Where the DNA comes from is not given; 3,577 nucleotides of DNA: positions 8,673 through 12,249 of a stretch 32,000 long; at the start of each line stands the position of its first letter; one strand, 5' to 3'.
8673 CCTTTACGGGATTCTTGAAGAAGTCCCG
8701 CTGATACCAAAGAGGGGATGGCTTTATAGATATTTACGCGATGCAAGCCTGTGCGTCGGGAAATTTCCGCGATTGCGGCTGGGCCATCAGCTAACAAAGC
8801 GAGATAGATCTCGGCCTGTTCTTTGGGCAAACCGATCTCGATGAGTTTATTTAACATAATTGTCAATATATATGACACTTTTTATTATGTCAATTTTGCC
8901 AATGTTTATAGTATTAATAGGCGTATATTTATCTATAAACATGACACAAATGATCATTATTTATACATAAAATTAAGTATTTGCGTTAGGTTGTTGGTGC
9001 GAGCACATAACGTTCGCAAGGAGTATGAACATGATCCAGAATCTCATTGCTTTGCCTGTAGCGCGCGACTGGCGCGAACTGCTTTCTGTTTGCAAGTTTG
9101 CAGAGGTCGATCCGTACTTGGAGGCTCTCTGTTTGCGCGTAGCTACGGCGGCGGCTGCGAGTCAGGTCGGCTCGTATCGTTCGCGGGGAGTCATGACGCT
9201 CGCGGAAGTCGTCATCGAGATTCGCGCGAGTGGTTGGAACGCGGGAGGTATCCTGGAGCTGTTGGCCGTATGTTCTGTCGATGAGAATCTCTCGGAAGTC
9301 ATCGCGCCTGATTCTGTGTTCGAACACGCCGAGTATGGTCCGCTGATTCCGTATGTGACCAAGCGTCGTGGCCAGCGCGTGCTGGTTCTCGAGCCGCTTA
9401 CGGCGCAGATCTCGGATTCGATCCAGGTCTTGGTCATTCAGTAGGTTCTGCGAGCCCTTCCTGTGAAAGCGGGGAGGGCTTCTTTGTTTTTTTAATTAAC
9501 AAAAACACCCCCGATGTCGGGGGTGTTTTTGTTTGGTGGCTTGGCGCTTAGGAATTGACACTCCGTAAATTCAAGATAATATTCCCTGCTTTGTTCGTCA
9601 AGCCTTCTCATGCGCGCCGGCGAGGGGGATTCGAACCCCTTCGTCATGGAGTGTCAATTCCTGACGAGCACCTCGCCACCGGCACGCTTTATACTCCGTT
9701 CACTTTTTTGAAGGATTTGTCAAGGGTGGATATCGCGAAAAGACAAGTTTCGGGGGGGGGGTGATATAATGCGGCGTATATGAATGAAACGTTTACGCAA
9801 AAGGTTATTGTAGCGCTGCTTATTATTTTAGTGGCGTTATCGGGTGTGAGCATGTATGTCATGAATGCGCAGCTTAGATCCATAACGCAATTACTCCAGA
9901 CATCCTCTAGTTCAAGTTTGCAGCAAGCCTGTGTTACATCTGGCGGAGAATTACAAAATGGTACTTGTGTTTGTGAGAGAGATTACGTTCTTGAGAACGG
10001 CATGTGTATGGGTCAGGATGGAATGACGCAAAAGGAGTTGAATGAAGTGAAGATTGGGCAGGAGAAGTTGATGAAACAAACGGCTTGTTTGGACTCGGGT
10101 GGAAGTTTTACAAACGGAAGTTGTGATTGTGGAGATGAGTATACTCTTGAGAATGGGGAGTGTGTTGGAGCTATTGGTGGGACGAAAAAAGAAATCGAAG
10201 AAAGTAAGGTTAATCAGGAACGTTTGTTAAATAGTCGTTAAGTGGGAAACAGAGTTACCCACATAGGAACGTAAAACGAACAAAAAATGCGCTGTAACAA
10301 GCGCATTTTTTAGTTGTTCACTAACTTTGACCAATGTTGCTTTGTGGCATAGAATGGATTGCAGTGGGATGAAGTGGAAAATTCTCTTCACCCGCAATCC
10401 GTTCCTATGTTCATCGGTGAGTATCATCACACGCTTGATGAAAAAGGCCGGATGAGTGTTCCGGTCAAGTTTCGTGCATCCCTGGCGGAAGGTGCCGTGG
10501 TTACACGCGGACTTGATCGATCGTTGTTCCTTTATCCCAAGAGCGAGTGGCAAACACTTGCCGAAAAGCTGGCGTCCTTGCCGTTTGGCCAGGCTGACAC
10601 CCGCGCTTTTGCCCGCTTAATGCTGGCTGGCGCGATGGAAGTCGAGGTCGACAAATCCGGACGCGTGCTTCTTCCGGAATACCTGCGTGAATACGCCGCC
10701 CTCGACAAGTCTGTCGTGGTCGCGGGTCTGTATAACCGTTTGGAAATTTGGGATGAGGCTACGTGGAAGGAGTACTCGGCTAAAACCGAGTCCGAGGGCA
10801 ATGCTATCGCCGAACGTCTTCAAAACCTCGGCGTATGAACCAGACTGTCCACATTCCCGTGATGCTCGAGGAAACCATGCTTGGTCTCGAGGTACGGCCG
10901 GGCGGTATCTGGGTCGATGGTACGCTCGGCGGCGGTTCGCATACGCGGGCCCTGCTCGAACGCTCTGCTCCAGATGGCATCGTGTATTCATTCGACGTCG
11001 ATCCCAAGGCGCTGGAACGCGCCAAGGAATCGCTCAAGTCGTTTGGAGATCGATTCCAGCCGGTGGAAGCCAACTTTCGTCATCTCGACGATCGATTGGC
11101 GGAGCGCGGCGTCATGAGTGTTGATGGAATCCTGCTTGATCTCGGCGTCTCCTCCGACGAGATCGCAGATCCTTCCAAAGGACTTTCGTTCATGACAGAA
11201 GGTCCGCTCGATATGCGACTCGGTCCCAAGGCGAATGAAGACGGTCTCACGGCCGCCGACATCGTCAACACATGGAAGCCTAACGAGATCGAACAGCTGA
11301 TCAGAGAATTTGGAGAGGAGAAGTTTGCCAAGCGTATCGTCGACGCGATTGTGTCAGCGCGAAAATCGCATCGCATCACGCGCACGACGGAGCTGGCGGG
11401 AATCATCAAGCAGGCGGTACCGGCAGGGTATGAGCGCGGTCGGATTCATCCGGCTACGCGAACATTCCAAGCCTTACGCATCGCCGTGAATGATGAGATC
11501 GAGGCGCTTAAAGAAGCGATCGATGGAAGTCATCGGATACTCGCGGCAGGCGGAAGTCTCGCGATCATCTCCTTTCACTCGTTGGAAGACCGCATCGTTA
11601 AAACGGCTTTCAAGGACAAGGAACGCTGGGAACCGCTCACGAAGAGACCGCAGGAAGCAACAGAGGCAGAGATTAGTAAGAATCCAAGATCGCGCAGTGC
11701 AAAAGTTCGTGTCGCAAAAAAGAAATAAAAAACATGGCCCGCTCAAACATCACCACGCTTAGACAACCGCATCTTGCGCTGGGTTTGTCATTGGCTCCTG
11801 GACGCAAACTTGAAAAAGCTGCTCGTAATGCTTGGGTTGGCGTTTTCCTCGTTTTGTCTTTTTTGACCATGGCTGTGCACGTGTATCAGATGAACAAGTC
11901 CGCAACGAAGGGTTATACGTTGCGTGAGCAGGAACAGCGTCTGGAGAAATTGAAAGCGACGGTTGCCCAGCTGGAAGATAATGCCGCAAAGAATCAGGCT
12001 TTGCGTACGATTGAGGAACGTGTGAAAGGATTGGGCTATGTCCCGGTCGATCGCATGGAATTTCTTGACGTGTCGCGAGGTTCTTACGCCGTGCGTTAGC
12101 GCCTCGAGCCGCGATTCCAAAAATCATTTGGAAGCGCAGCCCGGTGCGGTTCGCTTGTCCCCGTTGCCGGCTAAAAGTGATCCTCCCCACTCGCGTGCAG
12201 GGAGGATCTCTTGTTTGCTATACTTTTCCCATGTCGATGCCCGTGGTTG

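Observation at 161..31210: Mosaic composition: single-gene high-GC3 insertions with a foreign codon dialect scattered through a ~47% GC housekeeping backbone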

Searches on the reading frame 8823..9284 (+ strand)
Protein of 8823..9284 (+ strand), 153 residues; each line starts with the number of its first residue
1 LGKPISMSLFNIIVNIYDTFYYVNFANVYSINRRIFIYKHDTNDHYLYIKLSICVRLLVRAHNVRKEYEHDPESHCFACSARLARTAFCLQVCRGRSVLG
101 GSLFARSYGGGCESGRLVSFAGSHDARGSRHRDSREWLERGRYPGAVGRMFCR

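Call 8: search_protein_families(library=pfam, proteins=[window:8823-9284:+], max_evalue=0.01)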
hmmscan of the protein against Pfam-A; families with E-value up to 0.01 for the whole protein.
window:8823-9284:+ (153 aa): 0 families

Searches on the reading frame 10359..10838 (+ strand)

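Call 6: search_protein_families(library=pfam, proteins=[window:10359-10838:+], max_evalue=0.01)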
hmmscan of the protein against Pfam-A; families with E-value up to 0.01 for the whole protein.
window:10359-10838:+ (159 aa): 1 family
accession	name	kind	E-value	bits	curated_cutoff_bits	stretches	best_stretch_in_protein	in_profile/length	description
PF02381.23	MraZ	-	1e-41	141.2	23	2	88-154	1-68/72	MraZ protein, putative antitoxin-like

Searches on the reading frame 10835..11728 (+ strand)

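Call 6: search_protein_families(library=pfam, proteins=[window:10835-11728:+], max_evalue=0.01)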
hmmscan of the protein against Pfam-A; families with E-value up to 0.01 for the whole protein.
window:10835-11728:+ (297 aa): 7 families
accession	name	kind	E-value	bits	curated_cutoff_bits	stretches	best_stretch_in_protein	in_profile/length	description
PF01795.25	Methyltransf_5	-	8e-99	331.4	27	1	4-297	2-309/309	MraW methylase family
PF13649.12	Methyltransf_25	-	0.00056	21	27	1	31-86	6-60/97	Methyltransferase domain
PF01189.24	Methyltr_RsmB-F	-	0.0017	18.5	27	1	18-108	4-92/199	16S rRNA methyltransferase RsmB/F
PF08704.16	GCD14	-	0.0021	18.2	26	1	17-110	35-128/247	tRNA methyltransferase complex GCD14 subunit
PF08242.18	Methyltransf_12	-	0.0029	18.8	30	0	32-100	6-70/98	Methyltransferase domain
PF13847.12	Methyltransf_31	-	0.0039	17.3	27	0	32-87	13-69/145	Methyltransferase domain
PF08241.18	Methyltransf_11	-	0.0079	17.2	21.2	0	31-84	5-54/95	Methyltransferase domain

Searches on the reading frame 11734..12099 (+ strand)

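Call 6: search_protein_families(library=pfam, proteins=[window:11734-12099:+], max_evalue=0.01)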
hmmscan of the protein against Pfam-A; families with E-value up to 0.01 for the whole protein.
window:11734-12099:+ (121 aa): 1 family
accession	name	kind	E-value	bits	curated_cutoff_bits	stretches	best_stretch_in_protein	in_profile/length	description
PF04977.20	DivIC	-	0.005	17.1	28.9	1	40-103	3-68/80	Septum formation initiator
